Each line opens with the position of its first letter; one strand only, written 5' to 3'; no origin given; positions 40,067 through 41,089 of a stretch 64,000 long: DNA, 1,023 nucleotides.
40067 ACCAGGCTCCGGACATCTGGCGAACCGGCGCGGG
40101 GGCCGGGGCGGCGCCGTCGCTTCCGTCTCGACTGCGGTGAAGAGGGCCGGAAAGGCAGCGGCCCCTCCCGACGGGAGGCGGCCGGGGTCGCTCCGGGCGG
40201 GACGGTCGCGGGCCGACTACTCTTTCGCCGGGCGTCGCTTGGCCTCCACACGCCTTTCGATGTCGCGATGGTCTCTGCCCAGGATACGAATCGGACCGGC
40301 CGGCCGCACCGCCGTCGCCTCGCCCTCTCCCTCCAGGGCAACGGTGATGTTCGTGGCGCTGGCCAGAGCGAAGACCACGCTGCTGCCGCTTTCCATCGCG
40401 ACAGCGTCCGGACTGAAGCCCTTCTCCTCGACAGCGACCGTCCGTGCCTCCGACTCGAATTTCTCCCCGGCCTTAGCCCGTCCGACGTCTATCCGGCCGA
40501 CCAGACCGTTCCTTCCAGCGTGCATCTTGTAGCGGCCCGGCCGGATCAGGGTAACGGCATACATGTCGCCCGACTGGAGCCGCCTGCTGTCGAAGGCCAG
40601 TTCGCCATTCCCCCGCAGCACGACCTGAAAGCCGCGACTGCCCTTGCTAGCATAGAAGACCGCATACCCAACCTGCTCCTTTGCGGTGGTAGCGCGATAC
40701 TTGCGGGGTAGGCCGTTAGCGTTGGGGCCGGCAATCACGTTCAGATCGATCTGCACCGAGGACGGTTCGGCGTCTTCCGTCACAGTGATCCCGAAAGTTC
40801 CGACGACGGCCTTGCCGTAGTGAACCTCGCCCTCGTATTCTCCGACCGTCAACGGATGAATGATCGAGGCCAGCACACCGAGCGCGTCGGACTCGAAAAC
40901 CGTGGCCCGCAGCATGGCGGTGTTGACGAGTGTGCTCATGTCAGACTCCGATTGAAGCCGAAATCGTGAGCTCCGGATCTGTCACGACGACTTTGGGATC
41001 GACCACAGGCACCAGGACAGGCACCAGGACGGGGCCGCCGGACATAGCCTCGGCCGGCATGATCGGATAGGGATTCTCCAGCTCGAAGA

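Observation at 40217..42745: Uncharacterised three-gene operon (two tubular-lipid-binding-like proteins and a permuted cupredoxin-like protein) inserted between tail genes I and J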

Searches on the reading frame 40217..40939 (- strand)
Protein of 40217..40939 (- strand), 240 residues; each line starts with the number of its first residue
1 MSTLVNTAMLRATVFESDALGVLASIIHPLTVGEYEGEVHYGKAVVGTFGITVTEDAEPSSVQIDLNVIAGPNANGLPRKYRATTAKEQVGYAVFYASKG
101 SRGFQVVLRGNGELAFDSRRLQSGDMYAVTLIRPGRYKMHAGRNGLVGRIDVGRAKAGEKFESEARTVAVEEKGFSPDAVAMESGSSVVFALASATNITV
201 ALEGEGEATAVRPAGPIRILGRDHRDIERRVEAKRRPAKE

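Call 3: search_protein_families(library=pfam, proteins=[window:40217-40939:-], max_evalue=1)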
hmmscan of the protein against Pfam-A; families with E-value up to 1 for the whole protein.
window:40217-40939:- (240 aa): 0 families

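Call 4: search_protein_families(library=phrogs, proteins=[window:40217-40939:-], max_evalue=1)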
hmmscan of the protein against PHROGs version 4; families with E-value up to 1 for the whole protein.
window:40217-40939:- (240 aa): 0 families

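Call 5: search_protein_families(library=padloc, proteins=[window:40217-40939:-], max_evalue=1)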
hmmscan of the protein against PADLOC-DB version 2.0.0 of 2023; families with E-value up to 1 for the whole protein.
window:40217-40939:- (240 aa): 0 families

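Call 6: search_protein_families(library=ncbifam, proteins=[window:40217-40939:-], max_evalue=1)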
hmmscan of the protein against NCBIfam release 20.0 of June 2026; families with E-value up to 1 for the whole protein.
window:40217-40939:- (240 aa): 0 families

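Call 12: search_solved_structures(query=window:40217-40939:-, max_evalue=10)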
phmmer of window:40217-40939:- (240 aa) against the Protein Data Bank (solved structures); distinct sequences matched with E-value up to 10: 3.
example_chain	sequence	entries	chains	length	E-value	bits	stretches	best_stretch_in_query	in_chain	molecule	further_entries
1bxu_A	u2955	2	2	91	0.27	13.9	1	80-151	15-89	PLASTOCYANIN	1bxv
6g6o_A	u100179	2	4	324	0.31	13.7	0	167-207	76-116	Ika8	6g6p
8qyd_A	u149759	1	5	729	0.78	12.4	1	84-221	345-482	Anti-phage defense ZorAB system ZorA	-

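Call 17: find_homologous_proteins(query=window:40217-40939:-)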
Query window:40217-40939:- (240 aa): 5 proteins with E <= 0.001 among 1436 candidates.
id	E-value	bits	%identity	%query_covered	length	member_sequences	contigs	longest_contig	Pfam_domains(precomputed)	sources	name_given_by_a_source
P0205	1.3e-148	510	100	100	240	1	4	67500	-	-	-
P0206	7.8e-80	286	60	98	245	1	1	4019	-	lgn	-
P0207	6.5e-21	93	35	82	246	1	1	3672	-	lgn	-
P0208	1.0e-12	66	29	84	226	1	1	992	-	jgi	jgi:hypothetical protein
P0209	5.6e-8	51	29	84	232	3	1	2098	-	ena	-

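Call 36: search_solved_structures(query=A3, max_evalue=10, show_alignments=2)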
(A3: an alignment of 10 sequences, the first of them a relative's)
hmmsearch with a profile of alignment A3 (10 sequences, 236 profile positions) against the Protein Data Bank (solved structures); distinct sequences matched with E-value up to 10: 8.
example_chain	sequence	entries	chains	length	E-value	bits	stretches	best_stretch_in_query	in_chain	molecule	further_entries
1a4a_A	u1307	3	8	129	0.087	15.4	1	87-144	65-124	AZURIN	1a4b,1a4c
1uri_A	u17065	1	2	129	0.12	14.9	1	89-144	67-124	AZURIN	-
2aza_A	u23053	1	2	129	0.22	14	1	87-144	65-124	AZURIN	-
1aiz_A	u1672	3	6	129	0.26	13.8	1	89-144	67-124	AZURIN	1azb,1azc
1we7_A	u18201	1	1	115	1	11.9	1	163-211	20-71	Sf3a1 protein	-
2d7q_A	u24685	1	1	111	1.2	11.6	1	91-143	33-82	Filamin-C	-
3eo6_A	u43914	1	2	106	1.6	11.2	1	121-146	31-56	protein of unknown function (DUF1255)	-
2nqc_A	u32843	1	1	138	2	11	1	91-143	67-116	Filamin-C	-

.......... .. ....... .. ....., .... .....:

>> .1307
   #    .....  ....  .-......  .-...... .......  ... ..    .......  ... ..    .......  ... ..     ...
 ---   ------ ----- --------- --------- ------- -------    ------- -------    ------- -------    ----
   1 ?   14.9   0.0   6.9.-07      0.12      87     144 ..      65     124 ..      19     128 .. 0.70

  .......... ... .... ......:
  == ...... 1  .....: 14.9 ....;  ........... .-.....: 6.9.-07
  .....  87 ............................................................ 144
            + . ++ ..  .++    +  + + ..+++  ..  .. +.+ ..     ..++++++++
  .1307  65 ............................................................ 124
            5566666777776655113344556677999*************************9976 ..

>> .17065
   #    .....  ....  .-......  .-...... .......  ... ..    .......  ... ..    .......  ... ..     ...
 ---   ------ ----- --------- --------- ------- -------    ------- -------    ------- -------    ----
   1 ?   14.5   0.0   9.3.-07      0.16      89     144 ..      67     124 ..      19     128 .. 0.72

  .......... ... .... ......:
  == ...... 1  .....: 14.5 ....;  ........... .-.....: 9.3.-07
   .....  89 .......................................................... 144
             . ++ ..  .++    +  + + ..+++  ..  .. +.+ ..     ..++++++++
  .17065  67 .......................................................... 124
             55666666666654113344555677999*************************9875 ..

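Call 45: search_protein_representatives(alignment_id=A4)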
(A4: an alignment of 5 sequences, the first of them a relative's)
Query: 5 sequences, 234 profile positions. Proteins with E-value up to 0.001 (for the whole library): 722; up to 1e-10: 558; up to 1e-30: 326. The best 150 are listed.
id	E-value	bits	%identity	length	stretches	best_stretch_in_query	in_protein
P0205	1.1e-89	316.2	-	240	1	1-231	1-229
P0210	2.7e-71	256.0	-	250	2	1-190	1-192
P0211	1.9e-65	236.9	-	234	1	1-228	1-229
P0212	8.1e-65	234.8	-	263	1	2-223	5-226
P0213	1.2e-64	234.3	-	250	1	1-230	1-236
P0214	3.6e-64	232.7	-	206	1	1-214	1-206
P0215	2.0e-62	227.0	-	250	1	1-227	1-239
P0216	2.6e-61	223.3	-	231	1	5-215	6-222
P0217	3.2e-61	223.0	-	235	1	1-223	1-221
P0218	4.0e-61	222.7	-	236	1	1-215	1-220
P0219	3.9e-60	219.5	-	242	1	1-225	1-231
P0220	9.0e-60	218.3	-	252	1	2-223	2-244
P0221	1.1e-59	218.0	-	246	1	5-215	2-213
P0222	1.6e-59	217.5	-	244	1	1-231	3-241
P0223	1.8e-59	217.3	-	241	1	1-225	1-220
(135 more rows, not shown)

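Call 47: search_solved_structures(query=A5, max_evalue=10, show_alignments=2)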
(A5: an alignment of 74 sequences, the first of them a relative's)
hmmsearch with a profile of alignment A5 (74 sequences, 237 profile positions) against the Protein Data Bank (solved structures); distinct sequences matched with E-value up to 10: 3.
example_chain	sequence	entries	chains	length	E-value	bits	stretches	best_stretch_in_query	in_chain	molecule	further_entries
2wng_A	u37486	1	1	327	0.58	12.7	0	155-191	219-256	TYROSINE-PROTEIN PHOSPHATASE NON-RECEPTOR TYPE SUBSTRATE 1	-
7fei_H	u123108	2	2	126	1.1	11.8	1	48-103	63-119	IG HEAVY CHAIN VARIABLE REGION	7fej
1we7_A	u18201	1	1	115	1.1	11.7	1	167-220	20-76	Sf3a1 protein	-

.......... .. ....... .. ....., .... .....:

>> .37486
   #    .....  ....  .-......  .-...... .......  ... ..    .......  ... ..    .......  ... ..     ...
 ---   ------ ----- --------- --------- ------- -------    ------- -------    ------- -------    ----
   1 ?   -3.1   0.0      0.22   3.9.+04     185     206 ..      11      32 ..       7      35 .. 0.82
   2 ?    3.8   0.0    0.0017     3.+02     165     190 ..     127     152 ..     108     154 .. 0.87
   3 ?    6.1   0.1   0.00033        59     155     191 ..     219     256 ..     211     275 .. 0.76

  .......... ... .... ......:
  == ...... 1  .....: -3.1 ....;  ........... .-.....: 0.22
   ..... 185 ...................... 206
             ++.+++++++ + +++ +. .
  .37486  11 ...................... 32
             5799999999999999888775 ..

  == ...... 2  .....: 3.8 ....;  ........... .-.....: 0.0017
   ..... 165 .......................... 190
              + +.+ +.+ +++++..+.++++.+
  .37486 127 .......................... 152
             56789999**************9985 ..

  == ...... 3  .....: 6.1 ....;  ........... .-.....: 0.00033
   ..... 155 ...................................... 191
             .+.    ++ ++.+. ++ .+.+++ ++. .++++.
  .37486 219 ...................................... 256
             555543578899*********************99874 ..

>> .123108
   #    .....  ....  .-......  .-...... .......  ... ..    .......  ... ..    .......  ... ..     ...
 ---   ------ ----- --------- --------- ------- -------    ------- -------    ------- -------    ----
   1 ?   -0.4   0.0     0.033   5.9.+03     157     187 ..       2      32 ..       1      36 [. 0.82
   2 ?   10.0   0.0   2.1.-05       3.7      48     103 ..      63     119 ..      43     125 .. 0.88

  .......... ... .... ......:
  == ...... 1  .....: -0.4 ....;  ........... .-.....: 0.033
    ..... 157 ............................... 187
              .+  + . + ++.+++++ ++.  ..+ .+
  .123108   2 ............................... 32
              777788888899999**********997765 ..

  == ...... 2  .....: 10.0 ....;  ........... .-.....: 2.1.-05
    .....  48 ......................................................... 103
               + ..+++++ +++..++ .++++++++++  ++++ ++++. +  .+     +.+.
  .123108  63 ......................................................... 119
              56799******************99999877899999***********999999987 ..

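Call 78: search_protein_families(library=pfam, alignment_id=A5, max_evalue=1)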
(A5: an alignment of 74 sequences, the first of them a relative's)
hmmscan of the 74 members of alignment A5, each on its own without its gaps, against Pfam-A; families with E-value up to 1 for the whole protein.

A. member 1, P0205 (240 aa): 0 families

B. families by the number of members that match (of 74 scanned): 40 families (the first 25 are shown)
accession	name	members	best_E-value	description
PF13473.12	Cupredoxin_1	14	0.0001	Cupredoxin-like domain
PF00801.26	PKD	8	0.00052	PKD domain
PF13620.12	CarboxypepD_reg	5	0.014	Carboxypeptidase regulatory-like domain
PF18911.6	PKD_4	4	0.018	PKD domain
PF17547.7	DUF5462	1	0.0059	Family of unknown function (DUF5462)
PF12904.13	Collagen_bind_2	1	0.0082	Putative collagen-binding domain of a collagenase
PF18981.6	InlK_D3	1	0.011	Internalin K domain (D3/D4)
PF25798.1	NED_Nanos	1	0.016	Nanos effector domain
PF13756.12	Stimulus_sens_1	1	0.018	Stimulus-sensing domain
PF13481.12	AAA_25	1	0.02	AAA domain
PF15999.10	DUF4774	1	0.022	Domain of unknown function (DUF4774)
PF05899.18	Cupin_3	1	0.023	EutQ-like cupin domain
PF10948.13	DUF2635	1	0.023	Protein of unknown function (DUF2635)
PF25230.1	DUF7846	1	0.04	Domain of unknown function (DUF7846)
PF14321.11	DUF4382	1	0.042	Domain of unknown function (DUF4382)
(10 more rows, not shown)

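Call 94: search_protein_families(library=pfam, proteins=[P0210, P0211, P0212, P0213, P0215, P0216, P0217, P0218, P0219, P0220], max_evalue=1)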
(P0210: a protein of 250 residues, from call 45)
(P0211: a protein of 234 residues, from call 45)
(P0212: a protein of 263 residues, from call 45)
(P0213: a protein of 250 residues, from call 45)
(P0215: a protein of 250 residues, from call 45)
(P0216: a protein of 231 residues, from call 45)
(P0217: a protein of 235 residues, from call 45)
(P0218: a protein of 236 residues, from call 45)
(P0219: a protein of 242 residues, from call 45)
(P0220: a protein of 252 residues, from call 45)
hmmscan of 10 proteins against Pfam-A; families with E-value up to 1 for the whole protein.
P0210 (250 aa): 0 families

P0211 (234 aa): 1 family
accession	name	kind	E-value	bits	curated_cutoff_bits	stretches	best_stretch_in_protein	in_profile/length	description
PF13473.12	Cupredoxin_1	-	0.047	14.2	27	0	129-154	76-102/104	Cupredoxin-like domain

P0212 (263 aa): 0 families

P0213 (250 aa): 2 families
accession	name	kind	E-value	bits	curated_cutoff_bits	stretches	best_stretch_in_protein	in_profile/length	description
PF13473.12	Cupredoxin_1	-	0.0001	22.7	27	1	174-204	22-52/104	Cupredoxin-like domain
PF07949.17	YbbR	-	0.086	13.6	22.3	1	179-214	18-52/81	YbbR-like protein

P0215 (250 aa): 0 families

P0216 (231 aa): 0 families

P0217 (235 aa): 1 family
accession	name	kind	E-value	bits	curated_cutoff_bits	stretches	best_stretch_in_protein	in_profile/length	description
PF13620.12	CarboxypepD_reg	-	0.21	12.4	32.3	0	130-145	40-55/82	Carboxypeptidase regulatory-like domain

P0218 (236 aa): 0 families

P0219 (242 aa): 0 families

P0220 (252 aa): 1 family
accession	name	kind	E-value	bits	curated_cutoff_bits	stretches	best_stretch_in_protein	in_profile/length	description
PF10794.15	DUF2606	-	0.34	11.1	25.4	1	12-59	80-128/134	Protein of unknown function (DUF2606)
